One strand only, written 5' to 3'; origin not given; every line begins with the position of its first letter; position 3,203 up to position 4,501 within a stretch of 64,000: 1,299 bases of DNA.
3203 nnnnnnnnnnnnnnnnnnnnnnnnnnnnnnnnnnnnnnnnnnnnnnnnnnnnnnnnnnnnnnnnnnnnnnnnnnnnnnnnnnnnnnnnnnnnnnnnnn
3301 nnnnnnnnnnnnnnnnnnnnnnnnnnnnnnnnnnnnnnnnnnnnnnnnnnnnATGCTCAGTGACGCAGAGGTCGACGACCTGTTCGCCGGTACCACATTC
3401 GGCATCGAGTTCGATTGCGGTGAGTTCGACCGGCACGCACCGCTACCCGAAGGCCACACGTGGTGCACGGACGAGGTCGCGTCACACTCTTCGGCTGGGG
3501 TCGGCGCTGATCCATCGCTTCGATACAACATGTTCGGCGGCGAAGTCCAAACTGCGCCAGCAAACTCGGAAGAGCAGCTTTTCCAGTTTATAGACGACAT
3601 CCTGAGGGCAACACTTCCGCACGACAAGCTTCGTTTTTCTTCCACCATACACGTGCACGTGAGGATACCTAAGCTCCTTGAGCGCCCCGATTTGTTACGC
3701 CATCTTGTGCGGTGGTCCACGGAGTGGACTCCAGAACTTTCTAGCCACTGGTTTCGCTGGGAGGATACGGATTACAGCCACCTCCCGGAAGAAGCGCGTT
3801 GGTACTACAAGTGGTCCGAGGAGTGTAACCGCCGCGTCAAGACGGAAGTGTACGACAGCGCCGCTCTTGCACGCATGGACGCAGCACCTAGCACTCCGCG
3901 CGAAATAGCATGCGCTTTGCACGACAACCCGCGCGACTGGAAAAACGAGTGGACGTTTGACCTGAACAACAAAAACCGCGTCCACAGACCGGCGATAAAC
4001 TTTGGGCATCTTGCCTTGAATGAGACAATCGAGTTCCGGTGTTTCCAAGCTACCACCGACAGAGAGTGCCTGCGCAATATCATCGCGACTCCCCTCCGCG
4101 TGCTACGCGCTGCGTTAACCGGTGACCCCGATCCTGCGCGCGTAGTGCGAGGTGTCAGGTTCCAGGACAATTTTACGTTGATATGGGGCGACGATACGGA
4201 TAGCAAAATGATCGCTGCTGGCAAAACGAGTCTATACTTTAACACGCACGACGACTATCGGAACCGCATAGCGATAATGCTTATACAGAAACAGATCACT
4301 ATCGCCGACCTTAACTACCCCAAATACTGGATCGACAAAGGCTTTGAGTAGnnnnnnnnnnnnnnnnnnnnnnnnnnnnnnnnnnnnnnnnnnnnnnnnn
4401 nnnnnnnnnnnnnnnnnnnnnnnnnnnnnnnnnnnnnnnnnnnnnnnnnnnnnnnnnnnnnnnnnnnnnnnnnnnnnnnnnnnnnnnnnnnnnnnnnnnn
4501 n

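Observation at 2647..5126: Candidate new modification system: SPOUT + amidoligase + GNAT-SPOUT cassette right after the adhesin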

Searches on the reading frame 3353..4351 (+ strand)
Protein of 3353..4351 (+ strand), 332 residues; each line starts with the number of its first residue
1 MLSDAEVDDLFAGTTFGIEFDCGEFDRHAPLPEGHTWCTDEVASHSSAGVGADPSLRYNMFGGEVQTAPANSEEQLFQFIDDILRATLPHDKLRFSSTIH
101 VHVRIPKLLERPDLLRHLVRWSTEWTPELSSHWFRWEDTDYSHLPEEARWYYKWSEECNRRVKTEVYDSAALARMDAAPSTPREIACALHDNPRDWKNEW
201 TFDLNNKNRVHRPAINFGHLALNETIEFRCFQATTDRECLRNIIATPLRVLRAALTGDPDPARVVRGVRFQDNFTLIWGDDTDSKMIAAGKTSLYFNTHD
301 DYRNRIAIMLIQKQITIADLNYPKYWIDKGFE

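Call 3: search_protein_families(library=pfam, proteins=[window:3353-4351:+], max_evalue=1)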
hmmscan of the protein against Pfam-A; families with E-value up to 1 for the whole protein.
window:3353-4351:+ (332 aa): 0 families

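Call 4: search_protein_families(library=phrogs, proteins=[window:3353-4351:+], max_evalue=0.01)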
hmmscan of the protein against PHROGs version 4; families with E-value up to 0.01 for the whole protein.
window:3353-4351:+ (332 aa): 0 families

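Call 9: search_dna_similar(query=window:3353-4351:+, collection=phages, mode=protein, max_rows=30, max_evalue=0.001)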
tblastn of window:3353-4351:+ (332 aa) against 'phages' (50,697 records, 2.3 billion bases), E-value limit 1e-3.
Records with a match: 2; places in all: 2; records where one place covers at least 80% of the query: 0.
Best place of each record, by identity: <60% 2.
By first word of the organism name: phage 1; Vibrio 1.
By host as written in the record: - 1; Vibrio cyclitrophicus 1.
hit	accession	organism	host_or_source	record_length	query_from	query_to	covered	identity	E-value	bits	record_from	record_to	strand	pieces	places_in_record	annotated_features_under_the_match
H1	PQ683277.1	phage Simon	raw sewage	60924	15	244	69%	25.1%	3e-7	58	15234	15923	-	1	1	record has no annotation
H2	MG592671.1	Vibrio phage 2.275.O._10N.286.54.E11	Vibrio cyclitrophicus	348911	14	150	41%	28.4%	6e-8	60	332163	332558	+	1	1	hypothetical protein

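Call 12: find_homologous_proteins(query=window:3353-4351:+)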
Query window:3353-4351:+ (332 aa): 33 proteins with E <= 0.001 among 2427 candidates.
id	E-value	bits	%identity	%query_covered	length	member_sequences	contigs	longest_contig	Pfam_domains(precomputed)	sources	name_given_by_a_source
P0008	1.5e-231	786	100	100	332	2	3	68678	-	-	-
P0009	9.5e-191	651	79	100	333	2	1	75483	-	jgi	-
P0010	3.1e-186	637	77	100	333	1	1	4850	-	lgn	-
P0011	7.7e-186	635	79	100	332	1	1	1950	-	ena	-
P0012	2.8e-178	610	79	95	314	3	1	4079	-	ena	-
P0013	2.9e-118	413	57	100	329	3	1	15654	-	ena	-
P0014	3.4e-117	410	54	100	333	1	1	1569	-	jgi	jgi:hypothetical protein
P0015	5.2e-116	406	58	99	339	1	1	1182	-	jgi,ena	-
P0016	3.5e-113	396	52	99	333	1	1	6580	-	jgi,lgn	jgi:hypothetical protein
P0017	3.6e-106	373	54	98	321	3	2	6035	-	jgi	-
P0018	5.0e-105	370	56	100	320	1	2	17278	-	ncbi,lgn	ncbi:MAG: hypothetical protein ACR2PR_07540 [Pseudohongiellaceae bacterium]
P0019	7.4e-104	366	54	95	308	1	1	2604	-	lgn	-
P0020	5.2e-101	356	55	100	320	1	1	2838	-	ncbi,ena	-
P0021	3.1e-97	344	50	100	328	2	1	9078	-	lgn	-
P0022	8.9e-96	339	51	99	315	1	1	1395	-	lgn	-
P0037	4.2e-77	278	45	100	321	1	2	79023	PF12224.14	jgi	-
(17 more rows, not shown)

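Call 16: search_solved_structures(query=A1, max_evalue=10, show_alignments=2)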
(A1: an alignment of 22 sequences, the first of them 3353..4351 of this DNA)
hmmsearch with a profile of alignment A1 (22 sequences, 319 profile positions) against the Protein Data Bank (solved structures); distinct sequences matched with E-value up to 10: 1.
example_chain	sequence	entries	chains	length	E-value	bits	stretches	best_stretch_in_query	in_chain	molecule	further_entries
3fk8_A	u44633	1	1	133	1.1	11.6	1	20-84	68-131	Disulphide isomerase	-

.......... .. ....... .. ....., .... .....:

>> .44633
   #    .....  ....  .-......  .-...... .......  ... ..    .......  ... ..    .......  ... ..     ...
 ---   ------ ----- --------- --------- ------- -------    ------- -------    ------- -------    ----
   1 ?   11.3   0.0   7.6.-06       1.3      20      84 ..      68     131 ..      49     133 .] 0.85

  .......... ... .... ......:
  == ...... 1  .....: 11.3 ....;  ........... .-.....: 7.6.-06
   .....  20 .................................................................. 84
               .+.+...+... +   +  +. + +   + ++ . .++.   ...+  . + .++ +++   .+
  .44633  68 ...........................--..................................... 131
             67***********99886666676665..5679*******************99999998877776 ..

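Call 23: predict_structure(alignment_id=A1)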
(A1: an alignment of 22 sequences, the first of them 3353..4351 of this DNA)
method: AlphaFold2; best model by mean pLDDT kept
length: 332 residues; sequences in the alignment: 22
mean_pLDDT: 91.9   pTM: 0.91
mean pLDDT of the five models: 91.9, 90.6, 88.3, 88.0, 86.9
residues with pLDDT >= 90: 235; 70-90: 93; 50-70: 4; < 50: 0
segments of 3 or more residues with pLDDT < 50: none
pLDDT, mean of each block of 10 residues (from residue 1): 97 97 91 92 81 90 93 98 93 85 98 98 96 84 90 89 93 95 96 80 77 94 95 95 98 97 95 86 90 87 94 92 95 90
secondary structure, 60 per line:
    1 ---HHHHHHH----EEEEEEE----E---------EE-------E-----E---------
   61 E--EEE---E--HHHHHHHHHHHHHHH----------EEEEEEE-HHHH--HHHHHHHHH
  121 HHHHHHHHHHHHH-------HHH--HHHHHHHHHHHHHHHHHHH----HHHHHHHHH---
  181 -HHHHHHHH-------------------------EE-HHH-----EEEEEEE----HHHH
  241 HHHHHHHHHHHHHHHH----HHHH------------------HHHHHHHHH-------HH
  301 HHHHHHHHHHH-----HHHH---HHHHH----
elements in order: H4-10 E15-21 E64-66 H73-87 E98-104 H106-109 H112-133 H146-164 H169-177 H182-189 E226-232 H237-256 H261-264 H283-291 H299-311 H317-320 H324-328

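Call 26: fold_search(model_id=the predicted structure, library=pdb)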
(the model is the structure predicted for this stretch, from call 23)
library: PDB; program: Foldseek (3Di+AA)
matches with E <= 10: 500; with E <= 0.001: 2
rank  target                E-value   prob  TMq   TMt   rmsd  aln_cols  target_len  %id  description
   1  3ln6                  4.1e-04  0.99  0.38  0.20  18.5       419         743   11  Crystal structure of a bifunctional glutathione synthetase from Streptococcus agalactiae (released 2011-04-13)
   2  3ln7_B                9.5e-04  0.97  0.36  0.19  16.2       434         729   10  Crystal structure of a bifunctional glutathione synthetase from Pasteurella multocida (released 2011-04-13)
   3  2gwc_A                2.4e-03  0.85  0.32  0.25  18.7       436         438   12  Crystal structure of plant glutamate cysteine ligase in complex with a transition state analogue (released 2006-06-20)
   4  2gwc_B                3.8e-03  0.85  0.32  0.25  18.7       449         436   10  Crystal structure of plant glutamate cysteine ligase in complex with a transition state analogue (released 2006-06-20)
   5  3ln7_A                7.5e-03  0.91  0.38  0.20  18.5       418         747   11  Crystal structure of a bifunctional glutathione synthetase from Pasteurella multocida (released 2011-04-13)
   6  1v4g_B                7.9e-03  0.69  0.32  0.23  17.5       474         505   10  Crystal Structure of gamma-Glutamylcysteine Synthetase from Escherichia coli B (released 2004-10-05)
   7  2d32_A                8.3e-03  0.85  0.36  0.26  19.1       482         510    9  Crystal Structure of Michaelis Complex of gamma-Glutamylcysteine Synthetase (released 2006-11-14)
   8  8ool_A                1.4e-02  0.28  0.22  0.18  20.6       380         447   12  Glutamine synthetase from Methanothermococcus thermolithotrophicus with TbXo4 at a resolution of 1.65 A (released 2024-01-24)
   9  2d33_C                1.5e-02  0.63  0.34  0.24  20.4       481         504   11  Crystal Structure of gamma-Glutamylcysteine Synthetase Complexed with Aluminum Fluoride (released 2006-11-14)
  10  2gwc_F                1.5e-02  0.57  0.31  0.25  18.7       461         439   11  Crystal structure of plant glutamate cysteine ligase in complex with a transition state analogue (released 2006-06-20)
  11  8fbp_C                1.6e-02  0.28  0.23  0.19  19.9       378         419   13  Glutamine synthetase from Pseudomonas aeruginosa, filament double-unit in compressed conformation (released 2024-02-14)
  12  4bjr_A                1.7e-02  0.38  0.26  0.19  19.1       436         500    9  Crystal structure of the complex between Prokaryotic Ubiquitin-like Protein Pup and its Ligase PafA (released 2013-05-01)
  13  1va6_B                1.8e-02  0.63  0.34  0.24  19.5       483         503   10  Crystal structure of Gamma-glutamylcysteine synthetase from Escherichia Coli B complexed with Transition-state analogu (released 2004-10-05)
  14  8fbp_U                1.8e-02  0.18  0.21  0.18  20.1       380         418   13  Glutamine synthetase from Pseudomonas aeruginosa, filament double-unit in compressed conformation (released 2024-02-14)
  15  3nzt                  2.2e-02  0.54  0.32  0.23  18.8       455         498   11  2.0 Angstrom Crystal structure of Glutamate--Cysteine Ligase (gshA) ftom Francisella tularensis in Complex with AMP (released 2010-07-28)
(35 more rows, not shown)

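Call 33: find_encoding_contigs(protein=P0037, flank=8000, max_places=2)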
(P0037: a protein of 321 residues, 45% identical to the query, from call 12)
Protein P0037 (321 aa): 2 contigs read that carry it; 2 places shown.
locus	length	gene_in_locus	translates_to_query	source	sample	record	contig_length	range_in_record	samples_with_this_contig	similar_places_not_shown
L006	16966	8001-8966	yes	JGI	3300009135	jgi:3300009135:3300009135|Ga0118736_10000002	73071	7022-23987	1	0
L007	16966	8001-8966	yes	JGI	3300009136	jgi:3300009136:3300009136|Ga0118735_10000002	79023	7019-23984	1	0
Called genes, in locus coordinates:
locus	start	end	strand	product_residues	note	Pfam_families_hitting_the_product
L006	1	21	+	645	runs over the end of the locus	-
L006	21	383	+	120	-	PF18454:Mtd_N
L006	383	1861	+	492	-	-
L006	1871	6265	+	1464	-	PF13884:Peptidase_S74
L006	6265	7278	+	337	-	PF05268:GP38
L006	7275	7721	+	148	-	-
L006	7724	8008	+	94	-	-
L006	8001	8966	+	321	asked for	PF12224:Amidoligase_2 (faint)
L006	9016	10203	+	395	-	PF02954:HTH_8 (weak)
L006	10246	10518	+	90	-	-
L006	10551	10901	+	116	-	-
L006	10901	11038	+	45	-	-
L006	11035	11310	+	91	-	-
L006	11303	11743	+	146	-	PF08291:Peptidase_M15_3 (weak)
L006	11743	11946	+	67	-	-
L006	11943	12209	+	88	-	-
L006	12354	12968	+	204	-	-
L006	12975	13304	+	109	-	-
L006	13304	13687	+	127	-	-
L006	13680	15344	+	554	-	-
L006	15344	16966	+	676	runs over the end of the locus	-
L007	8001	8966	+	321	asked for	PF12224:Amidoligase_2 (faint)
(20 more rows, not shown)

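Call 48: find_related_loci(query=A1, collection=viral_contigs, flank=6000)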
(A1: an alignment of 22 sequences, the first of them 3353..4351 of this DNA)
Query A1 (332 aa) in viral_contigs; peptide patterns used: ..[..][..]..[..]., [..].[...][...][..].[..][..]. (x = any residue, [..] = any of these).
32 stretches matched a pattern; 10 encode a relative of the query (tblastn E <= 1e-3); 10 distinct loci.
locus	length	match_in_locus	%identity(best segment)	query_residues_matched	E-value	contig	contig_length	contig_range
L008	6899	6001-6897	100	1-299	0e+0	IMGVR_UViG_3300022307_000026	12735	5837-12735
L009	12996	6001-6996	79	1-332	0e+0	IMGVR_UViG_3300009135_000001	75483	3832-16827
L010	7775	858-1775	46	10-332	2e-82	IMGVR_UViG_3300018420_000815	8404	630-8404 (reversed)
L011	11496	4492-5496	37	1-332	1e-67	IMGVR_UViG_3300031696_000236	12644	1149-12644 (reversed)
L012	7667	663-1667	37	1-332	8e-64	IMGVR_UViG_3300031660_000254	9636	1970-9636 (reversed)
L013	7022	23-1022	52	2-332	7e-82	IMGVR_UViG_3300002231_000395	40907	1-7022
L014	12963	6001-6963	45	2-332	5e-84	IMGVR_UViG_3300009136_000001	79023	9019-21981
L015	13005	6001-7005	37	1-332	9e-64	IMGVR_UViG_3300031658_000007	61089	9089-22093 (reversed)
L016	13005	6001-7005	37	1-332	9e-64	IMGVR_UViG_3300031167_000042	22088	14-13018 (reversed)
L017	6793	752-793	93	319-332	2e-4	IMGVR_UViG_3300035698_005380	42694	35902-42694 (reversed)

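Call 55: search_protein_families(library=pfam, proteins=[L006:9016-10203:+, L010:1828-2199:+, L010:2175-2591:+, L011:2167-3078:+, L011:5583-6329:+, L015:4107-5018:+, L015:7066-8232:+, L013:1025-1408:+], max_evalue=0.1)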
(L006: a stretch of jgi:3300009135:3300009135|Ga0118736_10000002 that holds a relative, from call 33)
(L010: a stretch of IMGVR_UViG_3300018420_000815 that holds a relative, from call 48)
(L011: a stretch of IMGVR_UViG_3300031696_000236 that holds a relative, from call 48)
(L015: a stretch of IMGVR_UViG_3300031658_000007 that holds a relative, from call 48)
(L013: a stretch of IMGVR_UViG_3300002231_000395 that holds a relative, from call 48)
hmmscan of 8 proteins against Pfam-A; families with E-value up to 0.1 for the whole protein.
L006:9016-10203:+ (395 aa): 16 families
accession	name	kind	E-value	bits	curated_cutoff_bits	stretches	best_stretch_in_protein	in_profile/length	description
PF02954.25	HTH_8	-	5.3e-06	26.5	22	1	27-51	16-40/42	Bacterial regulatory protein, Fis family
PF04297.20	UPF0122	-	2.7e-05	24.8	22.7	1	2-60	6-64/101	Putative helix-turn-helix protein, YlxM / p13 like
PF13556.12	HTH_30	-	0.00029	21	27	1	25-54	8-37/59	PucR C-terminal helix-turn-helix domain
PF00149.33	Metallophos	-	0.00043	21.2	21.5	1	142-380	5-181/191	Calcineurin-like phosphoesterase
PF13551.12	HTH_29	-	0.00077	19.9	28.1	1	30-67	13-51/64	Winged helix-turn helix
PF04545.22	Sigma70_r4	-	0.0028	17.6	24.1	1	32-56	23-47/50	Sigma-70, region 4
PF08281.18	Sigma70_r4_2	-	0.0044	17.1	25.7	1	33-56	30-53/54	Sigma-70, region 4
PF08279.18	HTH_11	-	0.008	16.5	25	1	36-54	22-40/55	HTH domain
PF02001.22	DUF134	-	0.012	16.5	27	0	31-59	52-80/98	Protein of unknown function DUF134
PF04967.18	HTH_10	-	0.021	15.1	23.1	1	33-58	27-52/53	HTH DNA binding domain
PF00126.33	HTH_1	-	0.027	14.8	26.6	1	28-57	12-41/60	Bacterial regulatory helix-turn-helix protein, lysR family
PF13384.12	HTH_23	-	0.029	14.6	24.6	1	33-52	21-40/50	Homeodomain-like domain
PF00392.27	GntR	-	0.034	14.2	27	1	34-54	29-49/64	Bacterial regulatory proteins, gntR family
PF12728.13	HTH_17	-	0.037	14.7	27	1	33-52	5-24/51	Helix-turn-helix domain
PF13518.12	HTH_28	-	0.047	14.2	25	0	27-52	11-35/52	Helix-turn-helix domain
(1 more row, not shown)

L010:1828-2199:+ (123 aa): 0 families

L010:2175-2591:+ (138 aa): 1 family
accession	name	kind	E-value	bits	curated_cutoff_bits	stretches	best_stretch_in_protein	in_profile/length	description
PF18925.5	DUF5675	-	7.3e-27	93.9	26.7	1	13-128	2-112/114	Family of unknown function (DUF5675)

L011:2167-3078:+ (303 aa): 1 family
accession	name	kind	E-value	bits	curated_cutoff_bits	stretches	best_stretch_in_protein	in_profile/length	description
PF05268.17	GP38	-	1.1e-06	29.1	25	1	77-174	25-117/218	Phage tail fibre adhesin Gp38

L011:5583-6329:+ (248 aa): 1 family
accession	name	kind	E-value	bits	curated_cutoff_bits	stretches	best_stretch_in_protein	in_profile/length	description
PF20455.3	DUF6708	-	0.059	13.6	27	1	136-199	22-91/200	Family of unknown function (DUF6708)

L015:4107-5018:+ (303 aa): 1 family
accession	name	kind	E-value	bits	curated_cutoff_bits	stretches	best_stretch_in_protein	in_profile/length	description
PF05268.17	GP38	-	1.2e-08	35.5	25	1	77-174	25-117/218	Phage tail fibre adhesin Gp38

L015:7066-8232:+ (388 aa): 5 families
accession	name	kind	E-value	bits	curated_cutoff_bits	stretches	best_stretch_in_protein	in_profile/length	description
PF00126.33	HTH_1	-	0.0096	16.3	26.6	1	13-48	2-37/60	Bacterial regulatory helix-turn-helix protein, lysR family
PF13518.12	HTH_28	-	0.013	16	25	1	15-47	3-35/52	Helix-turn-helix domain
PF02954.25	HTH_8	-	0.039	14.1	22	1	23-47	17-41/42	Bacterial regulatory protein, Fis family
PF13384.12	HTH_23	-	0.063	13.6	24.6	0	13-46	6-39/50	Homeodomain-like domain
PF12850.12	Metallophos_2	-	0.078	13.4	27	0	239-337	51-128/154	Calcineurin-like phosphoesterase superfamily domain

L013:1025-1408:+ (127 aa): 2 families
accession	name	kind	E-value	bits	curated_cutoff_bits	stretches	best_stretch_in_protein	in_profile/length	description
PF06785.16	UPF0242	-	0.0067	16.9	33.5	1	23-103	65-139/194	Uncharacterised protein family (UPF0242) N-terminus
PF09267.15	Dict-STAT-coil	-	0.034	14.9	22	1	51-106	17-73/114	Dictyostelium STAT, coiled coil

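Call 65: get_annotated_region(hit=H1, flank=6000)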
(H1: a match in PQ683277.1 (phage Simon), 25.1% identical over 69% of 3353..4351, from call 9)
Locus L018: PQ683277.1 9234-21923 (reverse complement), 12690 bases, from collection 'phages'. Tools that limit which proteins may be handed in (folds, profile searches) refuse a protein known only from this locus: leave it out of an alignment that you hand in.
description: UNVERIFIED: Phage Simon, complete genome.
organism: phage Simon (NCBI taxid 3386310)
taxonomy: Viruses
host: -; source: raw sewage; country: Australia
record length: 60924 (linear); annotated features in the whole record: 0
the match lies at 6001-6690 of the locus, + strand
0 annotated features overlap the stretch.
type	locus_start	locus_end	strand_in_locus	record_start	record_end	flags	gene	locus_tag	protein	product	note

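Call 66: get_annotated_region(hit=H2, flank=6000)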
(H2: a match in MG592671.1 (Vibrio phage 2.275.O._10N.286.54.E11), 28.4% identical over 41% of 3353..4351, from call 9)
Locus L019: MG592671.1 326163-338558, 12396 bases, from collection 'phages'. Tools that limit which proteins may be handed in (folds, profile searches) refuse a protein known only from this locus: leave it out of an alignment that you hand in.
description: Vibrio phage 2.275.O._10N.286.54.E11, partial genome.
organism: Vibrio phage 2.275.O._10N.286.54.E11 (NCBI taxid 1881285)
taxonomy: Viruses; Duplodnaviria; Heunggongvirae; Uroviricota; Caudoviricetes
host: Vibrio cyclitrophicus; source: iron chloride precipitation of 0.2um-filtered seawater, resuspended in oxalate solution; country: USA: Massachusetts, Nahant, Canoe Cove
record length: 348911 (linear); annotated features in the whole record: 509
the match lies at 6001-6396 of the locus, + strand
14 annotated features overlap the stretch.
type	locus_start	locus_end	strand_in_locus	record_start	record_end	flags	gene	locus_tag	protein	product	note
CDS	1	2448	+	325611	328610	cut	-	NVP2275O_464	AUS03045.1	hypothetical protein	NVP2275O_464; tara_best_match:OM-RGC.v1.000179962; cvp_best_match:NCBI_PEP_441462904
CDS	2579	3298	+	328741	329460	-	-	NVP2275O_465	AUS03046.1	hypothetical protein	NVP2275O_465; tara_best_match:OM-RGC.v1.011247444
CDS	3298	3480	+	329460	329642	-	-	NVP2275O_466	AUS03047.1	hypothetical protein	NVP2275O_466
CDS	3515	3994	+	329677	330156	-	-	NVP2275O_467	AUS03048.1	hypothetical protein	NVP2275O_467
CDS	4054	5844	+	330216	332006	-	-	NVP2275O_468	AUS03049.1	hypothetical protein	NVP2275O_468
CDS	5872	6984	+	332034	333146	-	-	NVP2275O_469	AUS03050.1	hypothetical protein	NVP2275O_469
CDS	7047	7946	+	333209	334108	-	-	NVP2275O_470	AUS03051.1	NADPH-dependent 7-cyano-7-deazaguanine reductase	NVP2275O_470; aclame_best_match:protein:vir:5432; tara_best_match:OM-RGC.v1.007061927; cvp_best_match:RF_PEP_34419358; ...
CDS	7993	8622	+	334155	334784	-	-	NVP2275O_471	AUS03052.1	putative vitamin uptake transporter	NVP2275O_471; tara_best_match:OM-RGC.v1.013376507; kegg:none|pfam:PF02592|cog:COG1738|egg:COG1738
CDS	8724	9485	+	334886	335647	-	-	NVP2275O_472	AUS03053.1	queuosine biosynthesis protein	NVP2275O_472; aclame_best_match:protein:vir:5433; tara_best_match:OM-RGC.v1.010569590; ...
CDS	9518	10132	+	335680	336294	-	-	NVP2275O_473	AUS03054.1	nucleophile aminohydrolase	NVP2275O_473; aclame_best_match:protein:vir:5434; tara_best_match:OM-RGC.v1.014960315; InterPro:IPR029055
CDS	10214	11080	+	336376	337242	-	-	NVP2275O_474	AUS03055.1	GTP cyclohydrolase I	NVP2275O_474; tara_best_match:OM-RGC.v1.012637756; InterPro:IPR020602; kegg:none|cog:COG0302|egg:COG0302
CDS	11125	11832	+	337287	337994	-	-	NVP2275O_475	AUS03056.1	von Willebrand factor type A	NVP2275O_475; InterPro:IPR002035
CDS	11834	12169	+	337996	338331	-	-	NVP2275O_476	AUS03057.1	winged helix-turn-helix DNA-binding domain protein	NVP2275O_476; InterPro:IPR011991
CDS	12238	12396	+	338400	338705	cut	-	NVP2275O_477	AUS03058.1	hypothetical protein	NVP2275O_477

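Call 76: find_related_loci(query=A1, collection=genome_contigs, flank=7000)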
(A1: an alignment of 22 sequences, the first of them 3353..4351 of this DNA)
Query A1 (332 aa) in genome_contigs; peptide patterns used: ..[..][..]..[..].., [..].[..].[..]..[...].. (x = any residue, [..] = any of these).
30 stretches matched a pattern; 2 encode a relative of the query (tblastn E <= 1e-3); 2 distinct loci.
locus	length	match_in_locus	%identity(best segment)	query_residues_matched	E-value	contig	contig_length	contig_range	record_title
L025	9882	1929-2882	56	2-332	7e-112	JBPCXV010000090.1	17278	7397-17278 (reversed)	MAG: Pseudohongiellaceae bacterium isolate MAG_seacave_92 S1Ck127_3916718, whole genome shotgun sequence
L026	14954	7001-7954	53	2-332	1e-105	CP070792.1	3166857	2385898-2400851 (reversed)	MAG: Gemmatimonadota bacterium isolate bin1440 chromosome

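Call 77: find_related_loci(query=A1, collection=metagenome_contigs, flank=6000)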
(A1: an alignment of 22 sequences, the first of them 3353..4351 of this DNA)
Query A1 (332 aa) in metagenome_contigs; peptide patterns used: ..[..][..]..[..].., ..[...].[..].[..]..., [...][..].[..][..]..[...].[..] (x = any residue, [..] = any of these).
150 stretches matched a pattern; 21 encode a relative of the query (tblastn E <= 1e-3); 21 distinct loci.
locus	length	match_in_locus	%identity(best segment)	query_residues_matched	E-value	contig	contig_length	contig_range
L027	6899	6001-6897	100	1-299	0e+0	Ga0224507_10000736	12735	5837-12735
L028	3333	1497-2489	79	1-332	0e+0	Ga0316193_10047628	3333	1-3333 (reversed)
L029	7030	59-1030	57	2-332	1e-123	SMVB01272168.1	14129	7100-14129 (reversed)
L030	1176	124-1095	58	2-331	4e-132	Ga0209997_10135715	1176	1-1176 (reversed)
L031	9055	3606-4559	54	9-332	5e-111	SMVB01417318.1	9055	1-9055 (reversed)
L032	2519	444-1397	55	2-332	2e-111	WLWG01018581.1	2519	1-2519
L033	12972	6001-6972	57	2-332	2e-123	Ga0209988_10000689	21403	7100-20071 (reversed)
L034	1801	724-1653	48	2-331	5e-99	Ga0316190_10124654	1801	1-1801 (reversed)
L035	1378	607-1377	55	9-271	2e-98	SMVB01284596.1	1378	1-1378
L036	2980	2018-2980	44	1-332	7e-84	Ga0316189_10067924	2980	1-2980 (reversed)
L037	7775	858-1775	46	10-332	2e-82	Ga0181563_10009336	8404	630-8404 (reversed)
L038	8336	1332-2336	39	1-332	4e-72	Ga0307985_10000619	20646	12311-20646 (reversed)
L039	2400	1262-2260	39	1-332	8e-72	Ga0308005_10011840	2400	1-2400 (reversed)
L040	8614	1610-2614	37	1-332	1e-67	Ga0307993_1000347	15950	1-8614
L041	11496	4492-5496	37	1-332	1e-67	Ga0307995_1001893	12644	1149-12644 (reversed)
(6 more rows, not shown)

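Call 94: search_protein_families(library=pfam, proteins=[L028:785-1507:+, L031:5110-5904:+, L031:4559-5170:+, L026:5806-6306:+, L026:7954-8448:+, L025:3118-3567:+, L038:2846-3853:+, L038:2547-2849:+, L031:5905-6555:+, L013:1380-1667:+], max_evalue=0.05)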
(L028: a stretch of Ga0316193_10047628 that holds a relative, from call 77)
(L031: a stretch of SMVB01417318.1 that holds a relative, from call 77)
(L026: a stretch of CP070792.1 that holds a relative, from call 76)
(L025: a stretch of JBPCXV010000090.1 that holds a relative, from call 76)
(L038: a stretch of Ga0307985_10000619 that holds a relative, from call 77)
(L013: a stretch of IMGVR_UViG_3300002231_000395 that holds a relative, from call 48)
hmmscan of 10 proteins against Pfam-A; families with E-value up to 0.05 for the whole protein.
L028:785-1507:+ (240 aa): 0 families

L031:5110-5904:+ (264 aa): 0 families

L031:4559-5170:+ (203 aa): 1 family
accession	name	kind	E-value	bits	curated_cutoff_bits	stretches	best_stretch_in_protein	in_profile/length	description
PF13640.12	2OG-FeII_Oxy_3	-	1.7e-05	26.1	27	1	107-191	5-97/98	2OG-Fe(II) oxygenase superfamily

L026:5806-6306:+ (166 aa): 0 families

L026:7954-8448:+ (164 aa): 1 family
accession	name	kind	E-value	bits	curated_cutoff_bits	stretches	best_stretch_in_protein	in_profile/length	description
PF03567.20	Sulfotransfer_2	-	3.2e-06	27.9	22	1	43-120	78-186/252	Sulfotransferase family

L025:3118-3567:+ (149 aa): 1 family
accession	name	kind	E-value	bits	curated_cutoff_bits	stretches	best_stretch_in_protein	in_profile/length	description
PF07883.17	Cupin_2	-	0.019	15.1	27.2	1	58-113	12-69/70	Cupin domain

L038:2846-3853:+ (335 aa): 1 family
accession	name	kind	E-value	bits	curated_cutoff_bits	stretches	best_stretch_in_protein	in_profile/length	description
PF01923.23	Cob_adeno_trans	-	0.029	14.9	24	0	86-192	26-126/171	Cobalamin adenosyltransferase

L038:2547-2849:+ (100 aa): 0 families

L031:5905-6555:+ (216 aa): 1 family
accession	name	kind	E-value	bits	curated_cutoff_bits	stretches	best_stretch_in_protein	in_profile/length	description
PF24175.2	SU10_adaptor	-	1.2e-05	26.3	27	1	10-164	10-150/194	SU10 adaptor protein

L013:1380-1667:+ (95 aa): 0 families

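Call 108: search_protein_families(library=padloc, proteins=[window:3353-4351:+], max_evalue=0.01)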
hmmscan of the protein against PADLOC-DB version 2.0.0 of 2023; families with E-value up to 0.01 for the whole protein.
window:3353-4351:+ (332 aa): 0 families

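Call 109: search_protein_families(library=ncbifam, proteins=[window:3353-4351:+], max_evalue=0.1)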
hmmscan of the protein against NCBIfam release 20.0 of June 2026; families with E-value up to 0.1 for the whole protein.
window:3353-4351:+ (332 aa): 0 families

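Call 110: search_protein_families(library=pfam, alignment_id=A1, max_evalue=0.1)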
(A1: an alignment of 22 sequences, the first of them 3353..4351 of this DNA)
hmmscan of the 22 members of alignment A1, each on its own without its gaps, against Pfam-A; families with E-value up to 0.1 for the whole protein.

A. member 1, window:3353-4351:+ (332 aa): 0 families

B. families by the number of members that match (of 22 scanned): 2 families
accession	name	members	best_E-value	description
PF12224.13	Amidoligase_2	5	4.4e-05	Putative amidoligase enzyme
PF16738.10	CBM26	1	0.022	Starch-binding module 26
